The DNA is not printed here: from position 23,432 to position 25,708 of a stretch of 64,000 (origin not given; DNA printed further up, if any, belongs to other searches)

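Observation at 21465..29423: Corrinoid protein + MtaA-type methyltransferase operon with a cytoplasmic molybdopterin oxidoreductase in the substrate-methyltransferase slot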

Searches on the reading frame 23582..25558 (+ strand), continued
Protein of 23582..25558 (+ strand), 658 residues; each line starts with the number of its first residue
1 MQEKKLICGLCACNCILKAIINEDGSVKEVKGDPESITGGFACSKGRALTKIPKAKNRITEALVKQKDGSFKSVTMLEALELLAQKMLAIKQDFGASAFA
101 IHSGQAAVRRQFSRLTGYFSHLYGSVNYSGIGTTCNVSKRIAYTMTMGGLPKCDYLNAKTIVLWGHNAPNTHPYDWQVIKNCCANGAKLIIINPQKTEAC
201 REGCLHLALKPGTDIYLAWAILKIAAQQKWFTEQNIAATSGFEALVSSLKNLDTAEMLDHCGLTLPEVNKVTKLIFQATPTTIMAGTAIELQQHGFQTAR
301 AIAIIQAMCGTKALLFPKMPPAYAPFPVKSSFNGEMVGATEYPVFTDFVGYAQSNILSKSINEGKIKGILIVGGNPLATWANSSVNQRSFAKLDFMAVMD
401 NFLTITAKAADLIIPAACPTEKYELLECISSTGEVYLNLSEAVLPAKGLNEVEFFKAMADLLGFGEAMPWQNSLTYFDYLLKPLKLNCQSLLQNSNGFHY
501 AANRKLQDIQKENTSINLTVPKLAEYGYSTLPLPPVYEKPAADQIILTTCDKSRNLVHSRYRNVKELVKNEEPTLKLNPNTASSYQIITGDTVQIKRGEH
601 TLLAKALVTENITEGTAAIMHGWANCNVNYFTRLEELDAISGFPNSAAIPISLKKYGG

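Call 16: search_solved_structures(query=window:23582-25558:+, max_evalue=0.001, show_alignments=2)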
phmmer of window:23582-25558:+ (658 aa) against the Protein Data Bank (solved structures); distinct sequences matched with E-value up to 0.001: 53.
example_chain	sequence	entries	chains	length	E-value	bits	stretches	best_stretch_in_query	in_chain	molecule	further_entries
1aa6_A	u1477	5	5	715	3.8e-27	98.3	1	5-418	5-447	FORMATE DEHYDROGENASE H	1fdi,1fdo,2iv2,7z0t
7bkb_D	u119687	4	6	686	1.9e-26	96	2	7-266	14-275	Formate dehydrogenase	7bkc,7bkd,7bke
7vw6_A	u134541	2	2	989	3.5e-24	88.5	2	70-310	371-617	Formate dehydrogenase | Tungsten-containing formate dehydrogenase alpha subunit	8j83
7e5z_A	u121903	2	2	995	3.6e-24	88.5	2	70-310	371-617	Formate dehydrogenase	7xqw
2e7z_A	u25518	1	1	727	5.5e-24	87.9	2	4-311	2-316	Acetylene hydratase Ahy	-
7qv7_S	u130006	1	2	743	7.9e-22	80.7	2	2-309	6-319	Hydrogen dependent carbon dioxide reductase subunit FdhF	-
2jio_A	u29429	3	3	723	4.8e-20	74.9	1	5-268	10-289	PERIPLASMIC NITRATE REDUCTASE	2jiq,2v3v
2jim_A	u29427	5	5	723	2.4e-19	72.6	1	5-268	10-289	PERIPLASMIC NITRATE REDUCTASE | PROTEIN (PERIPLASMIC NITRATE REDUCTASE)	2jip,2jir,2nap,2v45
9t1s_L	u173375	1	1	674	3.4e-18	68.7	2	7-279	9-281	formate dehydrogenase (coenzyme F420)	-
2vpw_A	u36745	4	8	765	4.6e-18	68.3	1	7-305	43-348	THIOSULFATE REDUCTASE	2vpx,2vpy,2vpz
9vap_A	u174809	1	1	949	1.8e-17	66.3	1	3-311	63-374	Formate dehydrogenase molybdopterin-binding subunit FdhA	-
8rqz_C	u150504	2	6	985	5.5e-15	58.2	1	3-310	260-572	Probable oxidoreductase YjgC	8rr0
9gzq_A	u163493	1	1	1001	5.7e-15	58.1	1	3-310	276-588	Probable oxidoreductase YjgC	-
6tg9_A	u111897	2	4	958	8.1e-15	57.6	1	7-237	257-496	Formate dehydrogenase subunit alpha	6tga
7l5i_A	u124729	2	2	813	6e-14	54.7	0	160-311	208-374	Trimethylamine-N-oxide reductase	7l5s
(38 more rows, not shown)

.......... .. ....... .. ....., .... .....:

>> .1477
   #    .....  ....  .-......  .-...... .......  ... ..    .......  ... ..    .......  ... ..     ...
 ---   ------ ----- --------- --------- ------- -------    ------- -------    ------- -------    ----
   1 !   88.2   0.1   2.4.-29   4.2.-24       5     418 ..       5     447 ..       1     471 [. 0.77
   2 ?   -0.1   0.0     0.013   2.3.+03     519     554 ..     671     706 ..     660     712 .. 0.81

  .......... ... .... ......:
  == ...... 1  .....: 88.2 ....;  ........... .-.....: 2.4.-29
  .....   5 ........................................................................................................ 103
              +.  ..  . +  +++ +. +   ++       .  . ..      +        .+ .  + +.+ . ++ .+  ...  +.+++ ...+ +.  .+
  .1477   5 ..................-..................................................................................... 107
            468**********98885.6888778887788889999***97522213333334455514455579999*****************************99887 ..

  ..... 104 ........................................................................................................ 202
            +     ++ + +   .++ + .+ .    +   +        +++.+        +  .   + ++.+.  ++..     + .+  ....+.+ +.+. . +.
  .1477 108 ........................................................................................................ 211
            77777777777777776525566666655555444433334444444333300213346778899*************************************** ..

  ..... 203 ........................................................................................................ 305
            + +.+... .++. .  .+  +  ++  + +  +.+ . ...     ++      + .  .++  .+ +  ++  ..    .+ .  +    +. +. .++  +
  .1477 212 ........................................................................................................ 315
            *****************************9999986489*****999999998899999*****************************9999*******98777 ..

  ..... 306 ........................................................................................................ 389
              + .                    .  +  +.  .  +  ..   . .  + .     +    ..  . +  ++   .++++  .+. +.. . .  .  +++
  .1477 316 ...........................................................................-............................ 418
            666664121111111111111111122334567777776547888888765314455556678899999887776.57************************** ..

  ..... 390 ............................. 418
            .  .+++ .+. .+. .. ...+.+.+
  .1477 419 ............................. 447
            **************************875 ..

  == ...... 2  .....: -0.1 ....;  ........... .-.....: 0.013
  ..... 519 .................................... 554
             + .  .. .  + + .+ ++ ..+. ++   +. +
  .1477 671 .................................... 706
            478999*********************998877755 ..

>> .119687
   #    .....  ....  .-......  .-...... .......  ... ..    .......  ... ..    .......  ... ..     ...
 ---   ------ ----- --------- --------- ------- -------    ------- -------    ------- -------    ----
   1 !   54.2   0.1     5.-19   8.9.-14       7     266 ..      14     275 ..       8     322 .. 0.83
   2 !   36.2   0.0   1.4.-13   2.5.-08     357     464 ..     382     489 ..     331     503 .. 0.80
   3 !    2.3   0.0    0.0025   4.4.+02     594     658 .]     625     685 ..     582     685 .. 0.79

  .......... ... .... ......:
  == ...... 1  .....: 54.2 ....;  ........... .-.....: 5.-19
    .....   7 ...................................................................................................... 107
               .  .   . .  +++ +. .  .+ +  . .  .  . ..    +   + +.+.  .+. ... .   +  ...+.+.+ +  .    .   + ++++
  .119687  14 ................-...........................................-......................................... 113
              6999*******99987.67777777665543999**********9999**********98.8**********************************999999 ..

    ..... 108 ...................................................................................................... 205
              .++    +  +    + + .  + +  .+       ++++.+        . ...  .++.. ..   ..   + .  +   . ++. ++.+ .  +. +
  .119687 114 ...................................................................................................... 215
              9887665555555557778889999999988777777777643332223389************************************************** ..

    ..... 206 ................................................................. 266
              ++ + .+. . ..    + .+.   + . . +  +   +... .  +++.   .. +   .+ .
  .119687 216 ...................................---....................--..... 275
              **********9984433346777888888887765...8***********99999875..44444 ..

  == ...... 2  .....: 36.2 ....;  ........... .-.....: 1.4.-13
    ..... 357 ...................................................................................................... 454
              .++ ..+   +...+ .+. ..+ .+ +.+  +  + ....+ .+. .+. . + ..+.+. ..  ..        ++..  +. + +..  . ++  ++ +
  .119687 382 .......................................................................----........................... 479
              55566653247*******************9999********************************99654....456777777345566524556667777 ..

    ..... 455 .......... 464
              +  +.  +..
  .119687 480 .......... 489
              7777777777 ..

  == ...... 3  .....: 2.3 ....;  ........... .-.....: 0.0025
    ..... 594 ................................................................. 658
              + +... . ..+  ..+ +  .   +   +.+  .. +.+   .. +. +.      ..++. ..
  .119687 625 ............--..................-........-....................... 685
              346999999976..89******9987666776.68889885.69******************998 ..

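Call 17: find_encoding_contigs(protein=P0001, flank=10000, max_places=5)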
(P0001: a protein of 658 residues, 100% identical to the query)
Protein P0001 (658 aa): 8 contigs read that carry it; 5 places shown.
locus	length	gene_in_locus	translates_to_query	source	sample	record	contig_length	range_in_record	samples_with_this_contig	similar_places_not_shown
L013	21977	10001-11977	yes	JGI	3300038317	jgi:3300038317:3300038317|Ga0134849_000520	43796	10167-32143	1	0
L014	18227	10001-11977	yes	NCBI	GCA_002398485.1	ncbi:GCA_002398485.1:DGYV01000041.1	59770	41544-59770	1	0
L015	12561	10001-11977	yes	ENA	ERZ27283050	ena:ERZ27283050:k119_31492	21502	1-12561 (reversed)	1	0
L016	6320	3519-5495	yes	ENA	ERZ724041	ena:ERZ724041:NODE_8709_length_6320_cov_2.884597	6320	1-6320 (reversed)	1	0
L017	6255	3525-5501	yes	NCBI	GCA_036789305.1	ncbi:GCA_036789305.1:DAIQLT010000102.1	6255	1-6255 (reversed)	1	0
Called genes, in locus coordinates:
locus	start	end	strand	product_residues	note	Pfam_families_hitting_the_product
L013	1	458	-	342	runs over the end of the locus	PF13478:XdhC_C, PF02625:XdhC_CoxI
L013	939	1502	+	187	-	PF02659:Mntp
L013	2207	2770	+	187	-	PF04011:LemA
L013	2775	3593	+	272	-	PF04536:TPM_phosphatase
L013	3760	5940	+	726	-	PF07833:Cu_amine_oxidN1, PF18911:PKD_4 (weak)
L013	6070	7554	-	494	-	PF00370:FGGY_N, PF02782:FGGY_C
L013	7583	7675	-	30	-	-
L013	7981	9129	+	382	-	PF06050:HGD-D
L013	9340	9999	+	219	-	PF02607:B12-binding_2, PF02310:B12-binding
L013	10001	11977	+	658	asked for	PF04879:Molybdop_Fe4S4 (faint), PF00384:Molybdopterin, PF01568:Molydop_binding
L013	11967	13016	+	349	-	PF01208:URO-D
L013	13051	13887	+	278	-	PF03193:RsgA_GTPase (weak), PF00005:ABC_tran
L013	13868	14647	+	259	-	PF00528:BPD_transp_1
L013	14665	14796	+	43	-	-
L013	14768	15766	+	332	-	PF09084:NMT1, PF13379:NMT1_2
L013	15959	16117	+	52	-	PF20564:DUF6774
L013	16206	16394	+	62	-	-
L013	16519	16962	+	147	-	PF07009:NusG_II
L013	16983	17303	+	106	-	PF00085:Thioredoxin, PF00578:AhpC-TSA (weak), PF03190:Thioredox_DsbH (weak), PF13098:Thioredoxin_2, PF13905:Thioredoxin_8 (weak), PF05768:Glrx-like (weak), PF13192:Thioredoxin_3 (weak)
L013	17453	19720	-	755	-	PF00317:Ribonuc_red_lgN, PF02867:Ribonuc_red_lgC, PF12637:TSCPD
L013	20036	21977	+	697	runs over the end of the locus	PF12437:GSIII_N, PF00120:Gln-synt_C, PF18318:Gln-synt_C-ter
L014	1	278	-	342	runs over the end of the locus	PF13478:XdhC_C, PF02625:XdhC_CoxI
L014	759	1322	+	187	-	PF02659:Mntp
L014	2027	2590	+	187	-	PF04011:LemA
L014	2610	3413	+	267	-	PF04536:TPM_phosphatase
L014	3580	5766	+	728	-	PF07833:Cu_amine_oxidN1, PF18911:PKD_4 (weak)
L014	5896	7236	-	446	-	PF00370:FGGY_N, PF02782:FGGY_C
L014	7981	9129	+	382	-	PF06050:HGD-D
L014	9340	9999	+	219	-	PF02607:B12-binding_2, PF02310:B12-binding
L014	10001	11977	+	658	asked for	PF04879:Molybdop_Fe4S4 (faint), PF00384:Molybdopterin, PF01568:Molydop_binding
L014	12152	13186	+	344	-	PF01208:URO-D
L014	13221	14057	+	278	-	PF03193:RsgA_GTPase (weak), PF00005:ABC_tran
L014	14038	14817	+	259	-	PF00528:BPD_transp_1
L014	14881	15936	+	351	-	PF09084:NMT1, PF13379:NMT1_2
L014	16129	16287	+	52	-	PF20564:DUF6774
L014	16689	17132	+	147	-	PF07009:NusG_II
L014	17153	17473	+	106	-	PF00085:Thioredoxin, PF00578:AhpC-TSA (weak), PF03190:Thioredox_DsbH (weak), PF13098:Thioredoxin_2, PF13905:Thioredoxin_8 (weak), PF05768:Glrx-like (weak), PF13192:Thioredoxin_3 (weak)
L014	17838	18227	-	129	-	?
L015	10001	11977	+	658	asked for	PF04879:Molybdop_Fe4S4 (faint), PF00384:Molybdopterin, PF01568:Molydop_binding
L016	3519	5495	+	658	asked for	PF04879:Molybdop_Fe4S4 (faint), PF00384:Molybdopterin, PF01568:Molydop_binding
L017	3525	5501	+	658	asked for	PF04879:Molybdop_Fe4S4 (faint), PF00384:Molybdopterin, PF01568:Molydop_binding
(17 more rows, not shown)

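Call 31: find_related_loci(query=A1, collection=genome_contigs, flank=10000)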
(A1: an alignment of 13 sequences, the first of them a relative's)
Query A1 (658 aa) in genome_contigs; peptide patterns used: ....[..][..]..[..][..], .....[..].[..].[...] (x = any residue, [..] = any of these).
600 stretches matched a pattern (row limit reached: there are more); 517 encode a relative of the query (tblastn E <= 1e-3); the best 80 are kept; 80 distinct loci.
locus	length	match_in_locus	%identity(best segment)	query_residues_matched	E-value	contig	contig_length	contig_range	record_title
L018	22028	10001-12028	32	4-657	1e-101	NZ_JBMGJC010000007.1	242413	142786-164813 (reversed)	Pelotomaculum propionicicum strain C1 NODE_35_length_242413_cov_14.951660, whole genome shotgun sequence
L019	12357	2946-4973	29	7-655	5e-78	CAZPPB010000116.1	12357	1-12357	MAG TPA_asm: uncultured Spirochaetaceae bacterium isolate binchicken_co129_744 genome assembly, contig: NODE_15947_lengt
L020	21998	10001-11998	28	8-654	1e-71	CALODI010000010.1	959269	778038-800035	MAG: uncultured Peptostreptococcaceae bacterium isolate LOGT_bin.0128 genome assembly, contig: contig_13529, whole genom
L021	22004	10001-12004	27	7-655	3e-71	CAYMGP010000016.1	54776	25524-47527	MAG TPA_asm: uncultured Spirochaetaceae bacterium isolate SRP068000_co1_611 genome assembly, contig: NODE_484_length_547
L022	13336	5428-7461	28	5-648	2e-67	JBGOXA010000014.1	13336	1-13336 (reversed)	MAG: Dehalococcoidia bacterium isolate OBJ_0618_130150_78 k141_6875936_length_13336_cov_86.4665, whole genome shotgun se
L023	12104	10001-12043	26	1-655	9e-67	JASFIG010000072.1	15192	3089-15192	MAG: Desulfobacterales bacterium isolate D0608S12metaG_Bin_143 D0608S12metaG_FD_scaffold_326_c1, whole genome shotgun se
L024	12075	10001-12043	27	1-655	1e-65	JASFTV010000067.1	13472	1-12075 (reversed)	MAG: Desulfobacteraceae bacterium isolate D1103U20metaG_sub_Bin_336 D1103U20metaG_FD_scaffold_1220_c1, whole genome shot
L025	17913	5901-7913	27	8-655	3e-65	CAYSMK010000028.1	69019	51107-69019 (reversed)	MAG TPA_asm: uncultured Geobacter sp. isolate binchicken_co269_58 genome assembly, contig: NODE_360_length_69019_cov_242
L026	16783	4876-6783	25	8-644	4e-64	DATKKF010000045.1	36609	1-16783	MAG TPA_asm: Myxococcaceae bacterium isolate SMAG_U14650 k141_709633, whole genome shotgun sequence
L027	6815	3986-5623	29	119-644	6e-64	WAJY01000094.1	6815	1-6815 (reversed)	MAG: Geoglobus sp. isolate S009_8 k151_164012, whole genome shotgun sequence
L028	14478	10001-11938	25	8-644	1e-63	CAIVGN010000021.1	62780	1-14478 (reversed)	MAG: uncultured Archangium sp. isolate Ja1_bin-1494 genome assembly, contig: bin-1494:021/251, whole genome shotgun sequ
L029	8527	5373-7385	26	8-655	6e-62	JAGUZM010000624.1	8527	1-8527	MAG: Deltaproteobacteria bacterium isolate DeMMO6_18 c_000000022671, whole genome shotgun sequence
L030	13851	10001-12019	26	8-657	2e-59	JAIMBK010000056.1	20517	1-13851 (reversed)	MAG: Armatimonadota bacterium isolate HOT.MB2.58 Contig57, whole genome shotgun sequence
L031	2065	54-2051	26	8-645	1e-60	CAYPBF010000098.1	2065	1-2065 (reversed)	MAG TPA_asm: uncultured Dehalococcoidales bacterium isolate binchicken_co294_60 genome assembly, contig: NODE_45348_leng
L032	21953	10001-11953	25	5-644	2e-60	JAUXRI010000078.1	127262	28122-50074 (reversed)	MAG: Myxococcales bacterium isolate C12_maxbin.062_sub C12_k141_385396, whole genome shotgun sequence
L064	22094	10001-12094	25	7-649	4e-49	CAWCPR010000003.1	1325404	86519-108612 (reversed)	MAG: uncultured Chloroflexia bacterium isolate MFD04944.bin.2.27 genome assembly, contig: contig_23293, whole genome sho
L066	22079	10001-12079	25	8-644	5e-49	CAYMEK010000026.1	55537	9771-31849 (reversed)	MAG TPA_asm: uncultured Spirochaetaceae bacterium isolate SRP323688_co1_278 genome assembly, contig: NODE_1121_length_55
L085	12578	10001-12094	24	7-649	5e-46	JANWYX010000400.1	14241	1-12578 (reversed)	MAG: Caldilinea sp. isolate SKYG81 k141_48229, whole genome shotgun sequence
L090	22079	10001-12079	24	7-644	8e-45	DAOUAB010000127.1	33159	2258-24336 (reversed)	MAG TPA_asm: Anaerolineales bacterium isolate H61_599 k121_1099736, whole genome shotgun sequence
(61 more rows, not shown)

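Call 33: find_related_loci(query=A2, collection=metagenome_contigs, flank=10000)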
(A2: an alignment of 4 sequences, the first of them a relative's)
Query A2 (658 aa) in metagenome_contigs; peptide patterns used: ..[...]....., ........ (x = any residue, [..] = any of these).
170 stretches matched a pattern; 11 encode a relative of the query (tblastn E <= 1e-3); 11 distinct loci.
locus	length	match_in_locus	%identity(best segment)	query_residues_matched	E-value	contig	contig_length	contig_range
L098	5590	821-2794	99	1-658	0e+0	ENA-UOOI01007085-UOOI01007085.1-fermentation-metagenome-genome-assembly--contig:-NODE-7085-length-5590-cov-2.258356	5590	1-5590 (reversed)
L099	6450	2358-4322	99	1-658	0e+0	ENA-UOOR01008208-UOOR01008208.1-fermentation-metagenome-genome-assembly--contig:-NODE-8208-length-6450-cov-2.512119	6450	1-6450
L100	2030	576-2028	59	51-537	0e+0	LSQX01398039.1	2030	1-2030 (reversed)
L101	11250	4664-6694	24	3-643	9e-43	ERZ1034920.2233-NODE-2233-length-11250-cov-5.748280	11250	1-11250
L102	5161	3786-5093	28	3-417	1e-42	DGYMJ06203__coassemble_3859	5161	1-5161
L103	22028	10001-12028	23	2-623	8e-42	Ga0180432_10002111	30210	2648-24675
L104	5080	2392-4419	23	2-623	6e-42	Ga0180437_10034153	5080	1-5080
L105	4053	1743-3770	23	2-623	3e-39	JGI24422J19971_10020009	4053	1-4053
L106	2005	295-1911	23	2-495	4e-37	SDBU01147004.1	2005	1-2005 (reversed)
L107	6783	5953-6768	24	2-263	2e-17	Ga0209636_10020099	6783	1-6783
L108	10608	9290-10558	23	57-425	1e-11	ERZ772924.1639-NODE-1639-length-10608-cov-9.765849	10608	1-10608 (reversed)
